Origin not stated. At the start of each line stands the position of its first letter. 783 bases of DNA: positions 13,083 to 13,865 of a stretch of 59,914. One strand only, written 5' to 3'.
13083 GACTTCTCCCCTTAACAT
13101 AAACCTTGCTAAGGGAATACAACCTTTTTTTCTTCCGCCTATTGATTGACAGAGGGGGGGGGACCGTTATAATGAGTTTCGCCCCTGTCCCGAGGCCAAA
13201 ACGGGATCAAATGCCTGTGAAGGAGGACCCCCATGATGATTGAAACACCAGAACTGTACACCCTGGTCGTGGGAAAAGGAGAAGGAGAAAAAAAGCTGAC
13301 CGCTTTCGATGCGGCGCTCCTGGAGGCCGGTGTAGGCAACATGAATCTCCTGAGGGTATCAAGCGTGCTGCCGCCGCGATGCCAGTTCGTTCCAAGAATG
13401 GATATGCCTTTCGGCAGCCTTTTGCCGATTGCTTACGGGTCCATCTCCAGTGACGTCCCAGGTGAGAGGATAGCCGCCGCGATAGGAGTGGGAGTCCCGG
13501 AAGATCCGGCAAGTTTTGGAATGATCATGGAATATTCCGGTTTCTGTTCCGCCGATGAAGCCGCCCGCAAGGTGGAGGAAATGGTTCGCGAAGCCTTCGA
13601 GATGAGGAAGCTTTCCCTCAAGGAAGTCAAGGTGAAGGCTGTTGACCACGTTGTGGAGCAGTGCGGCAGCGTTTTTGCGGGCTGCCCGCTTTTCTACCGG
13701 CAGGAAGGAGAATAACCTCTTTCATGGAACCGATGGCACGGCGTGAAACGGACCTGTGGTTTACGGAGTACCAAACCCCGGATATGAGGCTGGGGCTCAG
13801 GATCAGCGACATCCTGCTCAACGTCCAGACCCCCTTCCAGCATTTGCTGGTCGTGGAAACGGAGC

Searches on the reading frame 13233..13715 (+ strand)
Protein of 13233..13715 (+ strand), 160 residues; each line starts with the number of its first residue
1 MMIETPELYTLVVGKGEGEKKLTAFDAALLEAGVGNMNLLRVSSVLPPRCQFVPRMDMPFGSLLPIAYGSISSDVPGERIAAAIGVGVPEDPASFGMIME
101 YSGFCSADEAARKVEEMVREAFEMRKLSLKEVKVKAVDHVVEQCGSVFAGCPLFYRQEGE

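Call 7: find_encoding_contigs(protein=window:13233-13715:+, flank=3000, max_places=10)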
Protein window:13233-13715:+ (160 aa): 4 contigs read that carry it; 4 places shown.
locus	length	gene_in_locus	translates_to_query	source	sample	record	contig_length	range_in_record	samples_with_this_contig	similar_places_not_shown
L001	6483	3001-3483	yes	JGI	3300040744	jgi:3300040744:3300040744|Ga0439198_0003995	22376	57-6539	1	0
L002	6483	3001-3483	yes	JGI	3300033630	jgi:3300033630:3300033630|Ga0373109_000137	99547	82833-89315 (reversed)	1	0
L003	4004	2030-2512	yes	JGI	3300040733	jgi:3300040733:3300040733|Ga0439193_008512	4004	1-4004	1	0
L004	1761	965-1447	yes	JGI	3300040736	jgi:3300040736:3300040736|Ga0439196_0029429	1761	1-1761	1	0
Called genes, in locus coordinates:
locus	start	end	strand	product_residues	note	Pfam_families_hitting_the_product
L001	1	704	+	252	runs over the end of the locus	PF08436:DXP_redisom_C, PF13288:DXPR_C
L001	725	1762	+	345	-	PF02163:Peptidase_M50, PF00595:PDZ (weak), PF13180:PDZ_2, PF17820:PDZ_6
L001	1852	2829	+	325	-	PF04551:GcpE, PF26540:GcpE_C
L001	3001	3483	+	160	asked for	PF01862:PvlArgDC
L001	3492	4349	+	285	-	PF17284:Spermine_synt_N, PF01564:Spermine_synth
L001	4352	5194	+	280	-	PF00491:Arginase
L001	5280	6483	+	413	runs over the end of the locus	PF02274:ADI, PF19420:DDAH_eukar (faint)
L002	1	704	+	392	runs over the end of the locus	PF02670:DXP_reductoisom, PF08436:DXP_redisom_C, PF13288:DXPR_C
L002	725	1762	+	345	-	PF02163:Peptidase_M50, PF00595:PDZ (weak), PF13180:PDZ_2, PF17820:PDZ_6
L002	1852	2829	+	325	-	PF04551:GcpE, PF26540:GcpE_C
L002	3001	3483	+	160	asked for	PF01862:PvlArgDC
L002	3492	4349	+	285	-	PF17284:Spermine_synt_N, PF01564:Spermine_synth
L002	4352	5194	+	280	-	PF00491:Arginase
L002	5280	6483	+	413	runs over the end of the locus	PF02274:ADI, PF19420:DDAH_eukar (faint)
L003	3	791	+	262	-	?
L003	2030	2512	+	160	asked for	PF01862:PvlArgDC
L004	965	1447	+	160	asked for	PF01862:PvlArgDC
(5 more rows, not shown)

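Call 9: find_related_loci(query=window:13233-13712:+, collection=genome_contigs, flank=3000)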
Query window:13233-13712:+ (160 aa) in genome_contigs; peptide patterns used: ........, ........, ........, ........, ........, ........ (x = any residue, [..] = any of these).
107 stretches matched a pattern; 24 encode a relative of the query (tblastn E <= 1e-3); 24 distinct loci.
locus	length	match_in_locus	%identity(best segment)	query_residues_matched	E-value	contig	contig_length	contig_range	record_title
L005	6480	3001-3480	95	1-160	5e-100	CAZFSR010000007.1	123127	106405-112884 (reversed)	MAG TPA_asm: uncultured Synergistaceae bacterium isolate SRP278314_co1_6 genome assembly, contig: NODE_159_length_123127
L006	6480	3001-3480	95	1-160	2e-99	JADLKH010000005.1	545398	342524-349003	MAG: Synergistales bacterium isolate DFE_SYN c_000000000322, whole genome shotgun sequence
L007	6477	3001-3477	94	2-160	6e-99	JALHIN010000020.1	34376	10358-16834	MAG: Synergistetes bacterium isolate 5-aug_S3_046 scaffold_501, whole genome shotgun sequence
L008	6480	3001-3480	93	1-160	8e-98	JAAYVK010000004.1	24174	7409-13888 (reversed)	MAG: Synergistaceae bacterium isolate AS27yjCOA_54 4420_AS27, whole genome shotgun sequence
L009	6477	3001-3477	92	2-160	3e-97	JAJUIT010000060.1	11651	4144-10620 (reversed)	MAG: Synergistaceae bacterium isolate bin97 k141_349024_length_11651_cov_14.0000, whole genome shotgun sequence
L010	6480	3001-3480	92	1-160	1e-96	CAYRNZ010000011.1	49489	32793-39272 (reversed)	MAG TPA_asm: uncultured Synergistaceae bacterium isolate SRP192927_co7_701 genome assembly, contig: NODE_963_length_4948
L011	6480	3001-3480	92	1-160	4e-96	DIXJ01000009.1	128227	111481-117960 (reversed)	MAG TPA_asm: Synergistaceae bacterium UBA6083 UBA6083_contig_3134, whole genome shotgun sequence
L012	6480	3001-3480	91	1-160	5e-96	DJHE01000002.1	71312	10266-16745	MAG TPA_asm: Synergistaceae bacterium UBA5827 UBA5827_contig_964, whole genome shotgun sequence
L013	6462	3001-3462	79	2-155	6e-83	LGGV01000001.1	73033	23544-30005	MAG: Synergistales bacterium 58_81 MPJ_scaffold_52, whole genome shotgun sequence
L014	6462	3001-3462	78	2-155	5e-82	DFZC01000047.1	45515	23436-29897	MAG TPA_asm: Synergistaceae bacterium UBA4066 UBA4066_contig_5336, whole genome shotgun sequence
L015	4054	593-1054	78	2-155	5e-82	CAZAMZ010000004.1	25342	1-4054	MAG TPA_asm: uncultured Synergistaceae bacterium isolate binchicken_co168_368 genome assembly, contig: NODE_3419_length_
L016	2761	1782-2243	78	2-155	6e-80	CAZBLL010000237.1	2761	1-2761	MAG TPA_asm: uncultured Synergistaceae bacterium isolate binchicken_co77_91 genome assembly, contig: NODE_35605_length_2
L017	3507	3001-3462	75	2-155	3e-78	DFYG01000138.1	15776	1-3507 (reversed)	MAG TPA_asm: Synergistaceae bacterium UBA4088 UBA4088_contig_50790, whole genome shotgun sequence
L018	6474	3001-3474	75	2-159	1e-77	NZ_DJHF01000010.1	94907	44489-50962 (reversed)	MAG: Acetomicrobium sp. UBA5826 UBA5826_contig_1170, whole genome shotgun sequence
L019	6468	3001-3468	76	2-157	4e-77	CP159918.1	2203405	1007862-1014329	Bacterium M3-1 strain M3-1 chromosome, complete genome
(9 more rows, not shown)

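Call 17: find_homologous_proteins(query=window:13233-13712:+, max_evalue=1e-40)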
Query window:13233-13712:+ (160 aa): 82 proteins with E <= 1e-40 among 227 candidates.
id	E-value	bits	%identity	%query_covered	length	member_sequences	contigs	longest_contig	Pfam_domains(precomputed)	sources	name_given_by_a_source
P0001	4.0e-91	321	91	99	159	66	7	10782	PF01862.22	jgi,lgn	-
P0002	5.3e-83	295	84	99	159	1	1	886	PF01862.22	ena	-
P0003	2.7e-75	269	76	98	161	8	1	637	PF01862.22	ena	-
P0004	3.6e-74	266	77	96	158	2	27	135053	PF01862.22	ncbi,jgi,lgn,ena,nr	ncbi:MAG TPA: arginine decarboxylase, pyruvoyl-dependent [Synergistales bacterium]|jgi:arginine deca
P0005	4.3e-74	266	77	96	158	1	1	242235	PF01862.22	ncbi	-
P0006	5.4e-74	265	78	96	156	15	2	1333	PF01862.22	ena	-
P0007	7.9e-74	265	78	96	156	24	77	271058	PF01862.22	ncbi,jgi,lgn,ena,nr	ncbi:MAG: arginine decarboxylase, pyruvoyl-dependent [Thermovirgaceae bacterium]|nr:arginine decarbo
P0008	1.2e-73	264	77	96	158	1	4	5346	PF01862.22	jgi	jgi:arginine decarboxylase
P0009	1.7e-73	264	74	98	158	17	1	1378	PF01862.22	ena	-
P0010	2.0e-73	263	78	96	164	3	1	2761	PF01862.22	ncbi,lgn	-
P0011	3.6e-73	263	77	96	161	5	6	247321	PF01862.22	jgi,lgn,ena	-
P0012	5.0e-72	259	75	96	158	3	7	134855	PF01862.22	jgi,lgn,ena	-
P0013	8.1e-72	258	75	96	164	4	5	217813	PF01862.22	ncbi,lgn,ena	-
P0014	1.7e-71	257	76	98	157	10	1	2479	PF01862.22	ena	-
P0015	1.6e-70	254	73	97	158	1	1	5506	PF01862.22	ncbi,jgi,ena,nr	ncbi:MAG TPA: arginine decarboxylase, pyruvoyl-dependent [Synergistetes bacterium]|nr:arginine decar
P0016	6.0e-70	252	75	96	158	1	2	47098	PF01862.22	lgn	-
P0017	8.8e-70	252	75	96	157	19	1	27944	PF01862.22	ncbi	ncbi:MAG: pyruvoyl-dependent arginine decarboxylase [Thermovirgaceae bacterium]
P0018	1.0e-69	251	74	98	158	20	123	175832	PF01862.22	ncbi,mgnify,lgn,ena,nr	ncbi:MAG: arginine decarboxylase, pyruvoyl-dependent [Synergistales bacterium]|mgnify:FL=1|nr:argini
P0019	1.3e-69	251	73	99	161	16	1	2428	PF01862.22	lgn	-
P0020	7.6e-69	249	75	96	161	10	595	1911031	PF01862.22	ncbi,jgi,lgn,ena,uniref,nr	ncbi:MAG: arginine decarboxylase, pyruvoyl-dependent [Acetomicrobium sp.]|jgi:arginine decarboxylase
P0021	4.3e-66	240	72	96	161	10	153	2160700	PF01862.22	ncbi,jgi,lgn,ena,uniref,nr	ncbi:MAG TPA: arginine decarboxylase, pyruvoyl-dependent [Acetomicrobium flavidum]|uniref:Pyruvoyl-d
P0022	6.6e-66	239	72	96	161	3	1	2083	PF01862.22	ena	-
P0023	1.7e-63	231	68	96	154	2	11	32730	PF01862.22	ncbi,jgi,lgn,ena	-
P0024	1.4e-62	228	69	97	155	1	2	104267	PF01862.22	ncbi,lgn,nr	ncbi:MAG: arginine decarboxylase, pyruvoyl-dependent [Synergistales bacterium]|nr:arginine decarboxy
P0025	1.5e-62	228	68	98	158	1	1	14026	PF01862.22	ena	-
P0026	1.6e-62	228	69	98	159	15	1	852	PF01862.22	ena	-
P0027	3.4e-62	227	68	98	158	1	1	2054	PF01862.22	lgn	-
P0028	2.3e-61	224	67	96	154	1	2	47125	PF01862.22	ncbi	-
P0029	2.7e-61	224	66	97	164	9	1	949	PF01862.22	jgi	-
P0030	1.2e-53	199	62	96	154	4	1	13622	PF01862.22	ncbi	-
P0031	3.1e-53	198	61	96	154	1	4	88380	PF01862.22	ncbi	-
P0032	5.2e-52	194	60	97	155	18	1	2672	PF01862.22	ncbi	-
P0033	8.2e-52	193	60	97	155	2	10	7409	PF01862.22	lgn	-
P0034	7.5e-51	190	59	96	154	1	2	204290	PF01862.22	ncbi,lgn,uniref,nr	ncbi:pyruvoyl-dependent arginine decarboxylase [Heliophilum fasciatum]|uniref:Pyruvoyl-dependent arg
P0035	3.9e-50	188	57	97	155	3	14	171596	PF01862.22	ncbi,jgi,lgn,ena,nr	ncbi:MAG TPA: arginine decarboxylase, pyruvoyl-dependent [Syntrophomonadaceae bacterium]|nr:arginine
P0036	5.5e-50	187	55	97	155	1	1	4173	PF01862.22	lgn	-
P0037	3.9e-49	185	59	96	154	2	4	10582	PF01862.22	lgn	-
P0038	4.8e-48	181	59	96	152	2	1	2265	PF01862.22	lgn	-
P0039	4.3e-47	178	55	96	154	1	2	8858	PF01862.22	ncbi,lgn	-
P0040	5.2e-47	178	59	96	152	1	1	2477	PF01862.22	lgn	-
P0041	5.4e-47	178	59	96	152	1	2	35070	PF01862.22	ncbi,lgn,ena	-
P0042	7.5e-47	177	58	96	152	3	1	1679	PF01862.22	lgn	-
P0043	8.1e-47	177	59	96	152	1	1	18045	PF01862.22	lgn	-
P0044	2.0e-46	176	58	96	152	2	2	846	PF01862.22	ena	-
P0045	2.0e-46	176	57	96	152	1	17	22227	PF01862.22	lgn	-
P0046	3.6e-46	175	57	96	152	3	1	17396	PF01862.22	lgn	-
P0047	7.6e-46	174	56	96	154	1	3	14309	PF01862.22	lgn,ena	-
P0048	1.3e-45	173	57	96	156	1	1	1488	PF01862.22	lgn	-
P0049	1.4e-45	173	57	96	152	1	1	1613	PF01862.22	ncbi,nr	ncbi:MAG: arginine decarboxylase, pyruvoyl-dependent [Syntrophomonadaceae bacterium]|nr:arginine dec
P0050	2.0e-45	173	56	96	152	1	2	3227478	PF01862.22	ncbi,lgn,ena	-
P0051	2.7e-45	172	56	96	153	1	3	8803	PF01862.22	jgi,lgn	jgi:arginine decarboxylase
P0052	4.9e-45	171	58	96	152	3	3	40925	PF01862.22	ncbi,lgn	ncbi:MAG: arginine decarboxylase, pyruvoyl-dependent [Bacillota bacterium]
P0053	6.9e-45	171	57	96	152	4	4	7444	PF01862.22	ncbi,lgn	-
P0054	8.4e-45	171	56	96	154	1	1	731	PF01862.22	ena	-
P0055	8.5e-45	170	55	95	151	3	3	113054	PF01862.22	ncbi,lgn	ncbi:MAG: arginine decarboxylase, pyruvoyl-dependent [Bacillota bacterium]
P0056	1.3e-44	170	57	96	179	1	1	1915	PF01862.22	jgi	jgi:arginine decarboxylase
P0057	2.0e-44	169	55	96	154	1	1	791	PF01862.22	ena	-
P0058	2.7e-44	169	56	96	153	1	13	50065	PF01862.22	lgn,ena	-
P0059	3.6e-44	168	55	96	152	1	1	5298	PF01862.22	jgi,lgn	jgi:arginine decarboxylase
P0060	4.2e-44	168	54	97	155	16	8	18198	PF01862.22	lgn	-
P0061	6.0e-44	168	54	97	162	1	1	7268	PF01862.22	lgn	-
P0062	6.4e-44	168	55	94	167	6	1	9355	PF01862.22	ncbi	-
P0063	7.1e-44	167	57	87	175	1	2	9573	PF01862.22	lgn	-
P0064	8.0e-44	167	57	86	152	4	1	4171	PF01862.22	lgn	-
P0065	8.4e-44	167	57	96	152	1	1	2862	PF01862.22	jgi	jgi:arginine decarboxylase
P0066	9.7e-44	167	53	96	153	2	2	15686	PF01862.22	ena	-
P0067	2.1e-43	166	56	96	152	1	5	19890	PF01862.22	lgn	-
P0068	3.9e-43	165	56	96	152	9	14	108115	PF01862.22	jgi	-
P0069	4.1e-43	165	53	96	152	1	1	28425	PF01862.22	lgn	-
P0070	6.8e-43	164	56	96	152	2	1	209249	PF01862.22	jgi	jgi:arginine decarboxylase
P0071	8.9e-43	164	57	84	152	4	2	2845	PF01862.22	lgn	-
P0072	1.2e-42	163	53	96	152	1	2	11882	PF01862.22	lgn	-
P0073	2.0e-42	163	56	96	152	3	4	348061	PF01862.22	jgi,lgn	jgi:arginine decarboxylase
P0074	1.4e-41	160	53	96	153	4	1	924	PF01862.22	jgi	jgi:arginine decarboxylase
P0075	1.8e-41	160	53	96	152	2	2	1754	PF01862.22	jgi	jgi:arginine decarboxylase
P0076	4.0e-41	159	55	96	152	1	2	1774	PF01862.22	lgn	-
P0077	5.5e-41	158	56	96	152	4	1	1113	PF01862.22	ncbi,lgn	-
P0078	5.9e-41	158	53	96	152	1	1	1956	PF01862.22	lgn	-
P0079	7.0e-41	158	54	96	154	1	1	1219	PF01862.22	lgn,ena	-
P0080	9.1e-41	157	54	86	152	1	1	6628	PF01862.22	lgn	-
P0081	9.1e-41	157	53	96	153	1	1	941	PF01862.22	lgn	-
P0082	9.7e-41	157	58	96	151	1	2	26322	PF01862.22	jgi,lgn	-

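Call 19: find_encoding_contigs(protein=P0001, flank=1500, max_places=10)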
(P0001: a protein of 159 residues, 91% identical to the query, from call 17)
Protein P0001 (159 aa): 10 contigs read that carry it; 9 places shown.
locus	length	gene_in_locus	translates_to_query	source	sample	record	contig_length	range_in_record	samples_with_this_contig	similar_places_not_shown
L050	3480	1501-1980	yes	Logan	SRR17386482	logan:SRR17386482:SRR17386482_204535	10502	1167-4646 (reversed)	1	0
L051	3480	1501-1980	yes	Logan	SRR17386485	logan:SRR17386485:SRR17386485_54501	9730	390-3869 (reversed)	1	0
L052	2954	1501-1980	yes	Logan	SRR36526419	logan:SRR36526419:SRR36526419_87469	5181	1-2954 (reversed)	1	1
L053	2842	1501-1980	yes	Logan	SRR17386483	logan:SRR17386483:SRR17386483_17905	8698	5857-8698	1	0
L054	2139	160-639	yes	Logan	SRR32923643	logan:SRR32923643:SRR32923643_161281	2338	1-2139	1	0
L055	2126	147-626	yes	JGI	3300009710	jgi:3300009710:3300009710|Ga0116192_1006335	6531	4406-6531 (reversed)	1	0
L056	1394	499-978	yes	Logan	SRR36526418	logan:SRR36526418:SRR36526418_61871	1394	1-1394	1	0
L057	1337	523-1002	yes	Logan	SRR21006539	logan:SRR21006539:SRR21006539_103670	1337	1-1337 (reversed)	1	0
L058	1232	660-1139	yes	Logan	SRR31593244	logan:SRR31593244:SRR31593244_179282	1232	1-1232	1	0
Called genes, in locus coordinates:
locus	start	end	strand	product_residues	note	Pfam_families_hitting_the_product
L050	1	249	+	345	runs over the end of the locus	PF02163:Peptidase_M50, PF00595:PDZ, PF13180:PDZ_2, PF17820:PDZ_6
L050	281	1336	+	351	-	PF04551:GcpE, PF26540:GcpE_C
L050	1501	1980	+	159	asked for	PF01862:PvlArgDC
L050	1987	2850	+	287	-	PF17284:Spermine_synt_N, PF01564:Spermine_synth, PF13649:Methyltransf_25 (weak)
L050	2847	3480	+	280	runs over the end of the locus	PF00491:Arginase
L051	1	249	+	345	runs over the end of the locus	PF02163:Peptidase_M50, PF00595:PDZ, PF13180:PDZ_2, PF17820:PDZ_6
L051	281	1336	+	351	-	PF04551:GcpE, PF26540:GcpE_C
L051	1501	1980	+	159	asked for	PF01862:PvlArgDC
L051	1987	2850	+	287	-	PF17284:Spermine_synt_N, PF01564:Spermine_synth, PF13649:Methyltransf_25 (weak)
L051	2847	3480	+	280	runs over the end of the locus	PF00491:Arginase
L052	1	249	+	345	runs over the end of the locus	PF02163:Peptidase_M50, PF00595:PDZ, PF13180:PDZ_2, PF17820:PDZ_6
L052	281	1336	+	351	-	PF04551:GcpE, PF26540:GcpE_C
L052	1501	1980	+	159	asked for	PF01862:PvlArgDC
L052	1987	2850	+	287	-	PF17284:Spermine_synt_N, PF01564:Spermine_synth, PF13649:Methyltransf_25 (weak)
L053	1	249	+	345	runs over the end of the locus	PF02163:Peptidase_M50, PF00595:PDZ, PF13180:PDZ_2, PF17820:PDZ_6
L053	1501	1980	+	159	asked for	PF01862:PvlArgDC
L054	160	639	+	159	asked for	PF01862:PvlArgDC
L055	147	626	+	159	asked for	PF01862:PvlArgDC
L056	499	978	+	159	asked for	PF01862:PvlArgDC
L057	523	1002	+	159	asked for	PF01862:PvlArgDC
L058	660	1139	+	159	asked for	PF01862:PvlArgDC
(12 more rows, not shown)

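Call 20: list_cluster_members(proteins=[P0001])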
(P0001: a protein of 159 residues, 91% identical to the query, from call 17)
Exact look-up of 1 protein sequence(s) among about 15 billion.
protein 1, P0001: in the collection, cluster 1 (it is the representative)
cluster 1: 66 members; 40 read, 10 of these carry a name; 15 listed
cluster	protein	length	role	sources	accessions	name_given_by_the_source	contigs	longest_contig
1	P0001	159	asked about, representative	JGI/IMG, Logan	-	-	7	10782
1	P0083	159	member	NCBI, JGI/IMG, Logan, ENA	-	arginine decarboxylase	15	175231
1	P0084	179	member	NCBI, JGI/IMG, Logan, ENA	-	arginine decarboxylase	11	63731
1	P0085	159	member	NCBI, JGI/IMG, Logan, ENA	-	arginine decarboxylase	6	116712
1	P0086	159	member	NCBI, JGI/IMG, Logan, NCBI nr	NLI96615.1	MAG: arginine decarboxylase, pyruvoyl-dependent [Synergistaceae bacterium] | arginine decarboxylase, pyruvoyl-dependent [Synergistaceae bacterium]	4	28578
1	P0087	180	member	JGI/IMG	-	arginine decarboxylase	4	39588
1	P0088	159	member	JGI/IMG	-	arginine decarboxylase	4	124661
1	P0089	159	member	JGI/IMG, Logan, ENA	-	arginine decarboxylase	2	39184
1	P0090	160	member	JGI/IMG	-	arginine decarboxylase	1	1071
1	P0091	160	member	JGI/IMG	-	arginine decarboxylase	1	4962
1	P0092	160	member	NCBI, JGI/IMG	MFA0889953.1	MAG: pyruvoyl-dependent arginine decarboxylase [Synergistales bacterium]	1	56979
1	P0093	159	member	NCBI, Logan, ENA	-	-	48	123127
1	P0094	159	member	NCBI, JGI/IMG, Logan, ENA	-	-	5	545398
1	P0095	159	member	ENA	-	-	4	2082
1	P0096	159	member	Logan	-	-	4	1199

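Call 22: find_encoding_contigs(protein=P0093, flank=600, max_places=10)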
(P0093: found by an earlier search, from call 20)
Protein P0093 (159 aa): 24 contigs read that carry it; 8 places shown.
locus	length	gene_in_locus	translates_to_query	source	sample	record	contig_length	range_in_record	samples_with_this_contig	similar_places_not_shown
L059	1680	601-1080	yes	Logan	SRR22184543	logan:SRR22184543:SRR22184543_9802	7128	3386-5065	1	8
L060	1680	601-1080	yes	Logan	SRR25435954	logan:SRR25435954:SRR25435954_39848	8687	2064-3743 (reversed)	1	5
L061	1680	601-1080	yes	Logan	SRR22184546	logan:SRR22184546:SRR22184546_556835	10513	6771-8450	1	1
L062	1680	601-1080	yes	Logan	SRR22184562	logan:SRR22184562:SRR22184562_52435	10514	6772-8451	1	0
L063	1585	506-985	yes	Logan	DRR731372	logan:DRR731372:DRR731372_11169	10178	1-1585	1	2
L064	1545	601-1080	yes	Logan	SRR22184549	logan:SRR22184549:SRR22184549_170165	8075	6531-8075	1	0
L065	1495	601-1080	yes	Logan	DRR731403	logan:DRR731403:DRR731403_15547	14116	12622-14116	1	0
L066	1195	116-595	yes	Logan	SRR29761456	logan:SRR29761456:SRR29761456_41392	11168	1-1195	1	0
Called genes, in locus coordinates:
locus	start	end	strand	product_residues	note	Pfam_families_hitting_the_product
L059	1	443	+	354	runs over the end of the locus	PF04551:GcpE, PF26540:GcpE_C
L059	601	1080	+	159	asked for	PF01862:PvlArgDC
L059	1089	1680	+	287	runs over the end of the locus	PF17284:Spermine_synt_N, PF01564:Spermine_synth, PF13649:Methyltransf_25 (weak)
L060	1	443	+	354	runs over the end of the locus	PF04551:GcpE, PF26540:GcpE_C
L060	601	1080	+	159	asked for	PF01862:PvlArgDC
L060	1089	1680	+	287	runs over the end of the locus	PF17284:Spermine_synt_N, PF01564:Spermine_synth, PF13649:Methyltransf_25 (weak)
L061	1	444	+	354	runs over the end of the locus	PF04551:GcpE, PF26540:GcpE_C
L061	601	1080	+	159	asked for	PF01862:PvlArgDC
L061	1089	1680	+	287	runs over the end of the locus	PF17284:Spermine_synt_N, PF01564:Spermine_synth, PF13649:Methyltransf_25 (weak)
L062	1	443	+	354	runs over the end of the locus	PF04551:GcpE, PF26540:GcpE_C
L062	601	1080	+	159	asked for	PF01862:PvlArgDC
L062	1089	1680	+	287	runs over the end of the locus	PF17284:Spermine_synt_N, PF01564:Spermine_synth, PF13649:Methyltransf_25 (weak)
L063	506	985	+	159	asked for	PF01862:PvlArgDC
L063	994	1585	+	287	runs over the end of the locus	PF17284:Spermine_synt_N, PF01564:Spermine_synth, PF13649:Methyltransf_25 (weak)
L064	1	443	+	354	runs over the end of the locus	PF04551:GcpE, PF26540:GcpE_C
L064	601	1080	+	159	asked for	PF01862:PvlArgDC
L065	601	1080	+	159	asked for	PF01862:PvlArgDC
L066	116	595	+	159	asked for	PF01862:PvlArgDC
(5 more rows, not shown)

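Call 23: find_encoding_contigs(protein=P0094, flank=600, max_places=10)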
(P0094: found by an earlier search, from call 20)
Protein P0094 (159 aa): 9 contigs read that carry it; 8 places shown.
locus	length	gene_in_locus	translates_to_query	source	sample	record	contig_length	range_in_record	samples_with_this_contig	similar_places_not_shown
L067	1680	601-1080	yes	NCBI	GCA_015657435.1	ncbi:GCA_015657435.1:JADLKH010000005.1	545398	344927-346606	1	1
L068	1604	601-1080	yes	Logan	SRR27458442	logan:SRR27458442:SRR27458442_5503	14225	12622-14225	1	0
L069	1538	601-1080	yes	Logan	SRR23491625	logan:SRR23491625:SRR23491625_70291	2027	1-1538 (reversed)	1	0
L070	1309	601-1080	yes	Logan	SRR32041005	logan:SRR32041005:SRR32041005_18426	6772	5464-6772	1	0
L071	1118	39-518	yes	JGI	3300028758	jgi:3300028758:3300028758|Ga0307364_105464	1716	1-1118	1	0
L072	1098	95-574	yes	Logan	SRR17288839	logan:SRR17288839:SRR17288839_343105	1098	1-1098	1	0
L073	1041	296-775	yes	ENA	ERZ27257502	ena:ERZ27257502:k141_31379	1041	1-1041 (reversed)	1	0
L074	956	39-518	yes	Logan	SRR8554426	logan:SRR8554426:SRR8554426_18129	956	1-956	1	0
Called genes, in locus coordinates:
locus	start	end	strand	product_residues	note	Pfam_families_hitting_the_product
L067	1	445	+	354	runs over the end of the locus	PF04551:GcpE, PF26540:GcpE_C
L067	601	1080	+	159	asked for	PF01862:PvlArgDC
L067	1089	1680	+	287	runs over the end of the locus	PF17284:Spermine_synt_N, PF01564:Spermine_synth, PF13649:Methyltransf_25 (weak)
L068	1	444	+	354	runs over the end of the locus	PF04551:GcpE, PF26540:GcpE_C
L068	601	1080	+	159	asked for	PF01862:PvlArgDC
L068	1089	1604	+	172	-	?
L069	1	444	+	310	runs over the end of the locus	?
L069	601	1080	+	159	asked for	PF01862:PvlArgDC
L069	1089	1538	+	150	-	?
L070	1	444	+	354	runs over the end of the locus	PF04551:GcpE, PF26540:GcpE_C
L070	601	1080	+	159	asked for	PF01862:PvlArgDC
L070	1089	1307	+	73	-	?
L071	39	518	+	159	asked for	PF01862:PvlArgDC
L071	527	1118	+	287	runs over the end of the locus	PF17284:Spermine_synt_N, PF01564:Spermine_synth, PF13649:Methyltransf_25 (weak)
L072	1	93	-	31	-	?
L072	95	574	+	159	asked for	PF01862:PvlArgDC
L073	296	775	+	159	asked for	PF01862:PvlArgDC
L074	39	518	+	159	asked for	PF01862:PvlArgDC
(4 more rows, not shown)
